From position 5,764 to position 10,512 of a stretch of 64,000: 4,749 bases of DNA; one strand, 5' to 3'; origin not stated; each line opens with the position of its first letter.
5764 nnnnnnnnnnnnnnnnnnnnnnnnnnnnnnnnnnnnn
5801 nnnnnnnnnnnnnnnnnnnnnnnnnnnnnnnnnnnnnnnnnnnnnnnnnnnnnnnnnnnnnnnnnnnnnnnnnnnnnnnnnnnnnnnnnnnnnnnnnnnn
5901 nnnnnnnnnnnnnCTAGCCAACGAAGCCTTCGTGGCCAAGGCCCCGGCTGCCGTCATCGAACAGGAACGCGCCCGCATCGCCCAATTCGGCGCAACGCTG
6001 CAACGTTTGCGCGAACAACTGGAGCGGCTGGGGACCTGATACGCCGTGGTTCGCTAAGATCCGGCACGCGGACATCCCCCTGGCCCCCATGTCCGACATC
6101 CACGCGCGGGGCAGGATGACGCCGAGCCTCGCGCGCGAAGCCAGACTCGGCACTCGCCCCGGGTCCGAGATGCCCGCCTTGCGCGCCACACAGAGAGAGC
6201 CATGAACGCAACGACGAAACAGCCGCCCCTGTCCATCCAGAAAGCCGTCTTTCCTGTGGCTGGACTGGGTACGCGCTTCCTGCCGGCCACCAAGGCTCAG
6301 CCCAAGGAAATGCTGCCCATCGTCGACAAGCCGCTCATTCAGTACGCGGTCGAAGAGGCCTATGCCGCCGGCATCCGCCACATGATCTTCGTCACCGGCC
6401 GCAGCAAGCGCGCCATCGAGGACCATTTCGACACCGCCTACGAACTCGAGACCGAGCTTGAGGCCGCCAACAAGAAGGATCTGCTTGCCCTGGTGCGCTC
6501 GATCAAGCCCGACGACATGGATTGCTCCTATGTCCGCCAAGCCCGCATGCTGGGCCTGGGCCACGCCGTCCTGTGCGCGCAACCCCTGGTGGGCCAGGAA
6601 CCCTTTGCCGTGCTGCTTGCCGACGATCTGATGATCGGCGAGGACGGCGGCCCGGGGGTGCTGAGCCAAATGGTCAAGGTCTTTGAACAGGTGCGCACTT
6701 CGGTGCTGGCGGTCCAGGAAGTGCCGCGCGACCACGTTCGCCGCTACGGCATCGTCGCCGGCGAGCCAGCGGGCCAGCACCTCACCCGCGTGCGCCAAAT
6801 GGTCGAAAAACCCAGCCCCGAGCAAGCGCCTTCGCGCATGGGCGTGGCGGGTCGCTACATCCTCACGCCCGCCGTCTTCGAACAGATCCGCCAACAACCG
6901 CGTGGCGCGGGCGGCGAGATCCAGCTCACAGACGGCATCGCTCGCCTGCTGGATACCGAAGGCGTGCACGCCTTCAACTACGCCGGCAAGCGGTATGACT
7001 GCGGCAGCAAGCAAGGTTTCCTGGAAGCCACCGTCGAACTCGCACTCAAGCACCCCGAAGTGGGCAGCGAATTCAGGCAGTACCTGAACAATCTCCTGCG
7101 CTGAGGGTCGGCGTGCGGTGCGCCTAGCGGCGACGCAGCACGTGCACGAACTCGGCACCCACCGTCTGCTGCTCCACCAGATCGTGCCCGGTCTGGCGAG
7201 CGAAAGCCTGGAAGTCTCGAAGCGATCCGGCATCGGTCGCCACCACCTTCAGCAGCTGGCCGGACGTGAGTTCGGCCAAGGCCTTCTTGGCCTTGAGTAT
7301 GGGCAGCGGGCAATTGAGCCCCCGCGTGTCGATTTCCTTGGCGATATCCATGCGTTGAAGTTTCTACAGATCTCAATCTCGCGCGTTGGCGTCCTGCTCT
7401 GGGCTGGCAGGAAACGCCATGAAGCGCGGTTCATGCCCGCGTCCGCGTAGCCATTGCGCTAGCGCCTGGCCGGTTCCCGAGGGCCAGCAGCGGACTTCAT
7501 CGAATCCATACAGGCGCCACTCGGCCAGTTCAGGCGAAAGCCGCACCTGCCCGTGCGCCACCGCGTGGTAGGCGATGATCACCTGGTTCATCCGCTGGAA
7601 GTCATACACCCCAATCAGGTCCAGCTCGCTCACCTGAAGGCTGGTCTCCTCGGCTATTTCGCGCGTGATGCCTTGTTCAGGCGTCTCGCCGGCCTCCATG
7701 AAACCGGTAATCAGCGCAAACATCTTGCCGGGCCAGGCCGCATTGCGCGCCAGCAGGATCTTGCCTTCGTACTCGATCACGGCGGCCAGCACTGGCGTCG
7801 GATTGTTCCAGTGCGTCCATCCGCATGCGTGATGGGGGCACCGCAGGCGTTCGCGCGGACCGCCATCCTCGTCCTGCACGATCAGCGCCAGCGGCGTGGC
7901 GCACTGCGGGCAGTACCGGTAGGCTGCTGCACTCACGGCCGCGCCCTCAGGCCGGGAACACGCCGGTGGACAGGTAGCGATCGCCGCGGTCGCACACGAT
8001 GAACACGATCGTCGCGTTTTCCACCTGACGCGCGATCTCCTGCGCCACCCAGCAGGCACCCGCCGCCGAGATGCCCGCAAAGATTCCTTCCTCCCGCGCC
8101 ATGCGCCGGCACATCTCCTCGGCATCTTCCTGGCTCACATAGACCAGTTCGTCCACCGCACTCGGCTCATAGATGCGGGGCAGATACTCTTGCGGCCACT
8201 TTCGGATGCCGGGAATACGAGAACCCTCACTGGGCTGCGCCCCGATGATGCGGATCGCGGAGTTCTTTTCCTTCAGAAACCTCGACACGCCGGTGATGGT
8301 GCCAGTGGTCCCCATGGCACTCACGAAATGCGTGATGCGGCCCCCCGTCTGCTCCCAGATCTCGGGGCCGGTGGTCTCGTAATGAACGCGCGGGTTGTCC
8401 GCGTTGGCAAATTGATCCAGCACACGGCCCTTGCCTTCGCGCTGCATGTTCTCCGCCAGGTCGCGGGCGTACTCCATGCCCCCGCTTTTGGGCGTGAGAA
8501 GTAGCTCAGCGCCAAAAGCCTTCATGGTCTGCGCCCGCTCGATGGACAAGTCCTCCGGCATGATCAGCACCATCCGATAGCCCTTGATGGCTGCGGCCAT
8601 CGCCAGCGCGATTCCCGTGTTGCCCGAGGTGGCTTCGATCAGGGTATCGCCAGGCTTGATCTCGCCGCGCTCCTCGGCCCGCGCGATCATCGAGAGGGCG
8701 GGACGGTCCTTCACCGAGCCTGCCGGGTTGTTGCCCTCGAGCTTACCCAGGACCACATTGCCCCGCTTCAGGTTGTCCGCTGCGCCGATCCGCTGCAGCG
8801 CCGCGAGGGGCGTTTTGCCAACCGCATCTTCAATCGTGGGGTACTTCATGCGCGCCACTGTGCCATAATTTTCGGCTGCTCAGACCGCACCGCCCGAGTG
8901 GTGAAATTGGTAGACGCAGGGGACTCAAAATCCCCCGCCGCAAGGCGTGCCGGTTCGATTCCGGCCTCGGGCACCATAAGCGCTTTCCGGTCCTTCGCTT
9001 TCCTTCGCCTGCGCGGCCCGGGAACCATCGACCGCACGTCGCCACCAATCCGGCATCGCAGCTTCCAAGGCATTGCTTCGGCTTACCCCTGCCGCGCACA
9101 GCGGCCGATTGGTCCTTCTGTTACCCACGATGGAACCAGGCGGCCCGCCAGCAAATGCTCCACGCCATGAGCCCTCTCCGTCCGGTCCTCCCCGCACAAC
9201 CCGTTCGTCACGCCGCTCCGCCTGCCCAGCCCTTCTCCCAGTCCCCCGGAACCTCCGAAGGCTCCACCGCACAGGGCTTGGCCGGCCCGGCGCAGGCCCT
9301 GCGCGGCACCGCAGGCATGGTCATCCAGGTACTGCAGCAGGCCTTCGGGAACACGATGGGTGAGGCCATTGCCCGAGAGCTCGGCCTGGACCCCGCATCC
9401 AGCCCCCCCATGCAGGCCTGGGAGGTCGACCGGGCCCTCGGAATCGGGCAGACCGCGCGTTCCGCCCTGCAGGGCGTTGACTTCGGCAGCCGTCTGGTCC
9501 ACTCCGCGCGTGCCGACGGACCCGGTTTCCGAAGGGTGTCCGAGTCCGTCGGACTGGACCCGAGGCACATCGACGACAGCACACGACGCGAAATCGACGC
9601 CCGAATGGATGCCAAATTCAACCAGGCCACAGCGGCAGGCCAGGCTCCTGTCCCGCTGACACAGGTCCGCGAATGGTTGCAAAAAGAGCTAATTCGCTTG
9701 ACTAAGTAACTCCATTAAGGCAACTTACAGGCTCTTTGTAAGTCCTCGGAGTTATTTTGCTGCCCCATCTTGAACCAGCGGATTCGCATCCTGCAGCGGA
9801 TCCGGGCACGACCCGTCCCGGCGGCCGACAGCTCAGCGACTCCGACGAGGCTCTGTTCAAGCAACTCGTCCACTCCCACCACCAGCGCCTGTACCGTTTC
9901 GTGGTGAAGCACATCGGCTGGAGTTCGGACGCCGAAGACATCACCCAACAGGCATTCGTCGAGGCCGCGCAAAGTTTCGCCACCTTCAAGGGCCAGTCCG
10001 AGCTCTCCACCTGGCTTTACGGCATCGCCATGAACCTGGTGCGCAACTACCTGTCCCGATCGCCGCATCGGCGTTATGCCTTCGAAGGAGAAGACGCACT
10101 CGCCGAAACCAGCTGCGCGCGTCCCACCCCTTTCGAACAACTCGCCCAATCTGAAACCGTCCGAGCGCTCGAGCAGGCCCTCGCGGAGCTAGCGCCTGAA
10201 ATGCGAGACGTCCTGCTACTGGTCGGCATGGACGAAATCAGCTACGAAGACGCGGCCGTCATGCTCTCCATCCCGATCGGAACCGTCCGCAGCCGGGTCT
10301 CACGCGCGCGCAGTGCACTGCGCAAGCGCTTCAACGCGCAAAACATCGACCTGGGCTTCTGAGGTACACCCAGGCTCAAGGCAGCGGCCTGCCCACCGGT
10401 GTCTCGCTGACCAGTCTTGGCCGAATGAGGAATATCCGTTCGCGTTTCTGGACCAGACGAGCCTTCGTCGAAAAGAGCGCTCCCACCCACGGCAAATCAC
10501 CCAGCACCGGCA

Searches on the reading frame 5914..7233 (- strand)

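Call 9: search_protein_families(library=pfam, proteins=[window:5914-7233:-], max_evalue=0.01)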
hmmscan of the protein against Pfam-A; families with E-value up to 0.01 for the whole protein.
window:5914-7233:- (439 aa): 1 family
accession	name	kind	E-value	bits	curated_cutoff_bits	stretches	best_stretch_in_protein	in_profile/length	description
PF07549.19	Sec_GG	-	0.0059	16.5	20.3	0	253-272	3-22/28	SecD/SecF GG Motif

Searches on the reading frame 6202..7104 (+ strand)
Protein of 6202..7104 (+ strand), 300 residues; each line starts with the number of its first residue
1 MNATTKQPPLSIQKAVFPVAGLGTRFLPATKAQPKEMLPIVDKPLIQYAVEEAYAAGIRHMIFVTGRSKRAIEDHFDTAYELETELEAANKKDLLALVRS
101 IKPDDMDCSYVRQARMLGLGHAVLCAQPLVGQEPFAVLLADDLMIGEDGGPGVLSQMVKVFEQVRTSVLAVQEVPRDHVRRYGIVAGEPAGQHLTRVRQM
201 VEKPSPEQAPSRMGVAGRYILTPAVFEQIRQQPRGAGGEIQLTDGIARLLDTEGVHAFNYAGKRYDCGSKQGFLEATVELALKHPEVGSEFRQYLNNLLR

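Call 9: search_protein_families(library=pfam, proteins=[window:6202-7104:+], max_evalue=0.01)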
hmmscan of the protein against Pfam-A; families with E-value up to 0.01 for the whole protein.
window:6202-7104:+ (300 aa): 2 families
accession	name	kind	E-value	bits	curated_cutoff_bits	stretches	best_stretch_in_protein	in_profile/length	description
PF00483.29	NTP_transferase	-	4.1e-27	95.8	21.2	1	19-279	6-241/245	Nucleotidyl transferase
PF12804.13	NTP_transf_3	-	0.00034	21.3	27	1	19-71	5-52/160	MobA-like NTP transferase domain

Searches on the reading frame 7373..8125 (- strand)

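Call 9: search_protein_families(library=pfam, proteins=[window:7373-8125:-], max_evalue=0.01)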
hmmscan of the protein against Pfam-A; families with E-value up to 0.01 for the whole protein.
window:7373-8125:- (250 aa): 3 families
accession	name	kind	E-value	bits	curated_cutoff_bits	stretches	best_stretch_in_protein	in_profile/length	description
PF00293.34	NUDIX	-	1.4e-14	54.6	21.1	1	112-211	6-118/134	NUDIX domain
PF14803.11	Zn_ribbon_Nudix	-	2.5e-05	24.5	25.6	1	70-105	1-32/34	Nudix N-terminal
PF24463.1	DUF7577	-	0.0092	16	28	1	61-79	9-26/27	Domain of unknown function (DUF7577)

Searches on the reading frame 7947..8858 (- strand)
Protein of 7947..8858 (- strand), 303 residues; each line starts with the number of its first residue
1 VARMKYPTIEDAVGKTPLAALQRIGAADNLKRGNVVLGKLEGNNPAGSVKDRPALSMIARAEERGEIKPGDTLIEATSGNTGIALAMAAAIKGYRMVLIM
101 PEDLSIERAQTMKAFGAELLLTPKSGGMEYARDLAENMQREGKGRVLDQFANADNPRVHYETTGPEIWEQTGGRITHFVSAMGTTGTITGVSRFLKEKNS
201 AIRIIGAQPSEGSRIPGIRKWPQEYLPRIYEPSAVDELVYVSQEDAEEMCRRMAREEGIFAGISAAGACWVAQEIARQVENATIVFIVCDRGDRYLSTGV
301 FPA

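Call 9: search_protein_families(library=pfam, proteins=[window:7947-8858:-], max_evalue=0.01)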
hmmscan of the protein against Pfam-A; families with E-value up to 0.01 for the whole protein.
window:7947-8858:- (303 aa): 1 family
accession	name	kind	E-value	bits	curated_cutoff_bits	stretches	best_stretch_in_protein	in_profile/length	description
PF00291.31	PALP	-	1e-69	235.6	35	1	9-290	1-295/295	Pyridoxal-phosphate dependent enzyme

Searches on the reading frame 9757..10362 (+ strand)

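Call 9: search_protein_families(library=pfam, proteins=[window:9757-10362:+], max_evalue=0.01)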
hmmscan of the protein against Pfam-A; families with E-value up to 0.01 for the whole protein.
window:9757-10362:+ (201 aa): 3 families
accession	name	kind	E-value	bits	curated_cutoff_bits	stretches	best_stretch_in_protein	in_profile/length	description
PF04542.20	Sigma70_r2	-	9.4e-14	51.4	24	1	37-101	1-67/71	Sigma-70 region 2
PF08281.18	Sigma70_r4_2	-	1.1e-13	51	25.7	1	136-188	2-54/54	Sigma-70, region 4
PF04545.22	Sigma70_r4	-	2.1e-09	37.2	24.1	1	141-190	1-50/50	Sigma-70, region 4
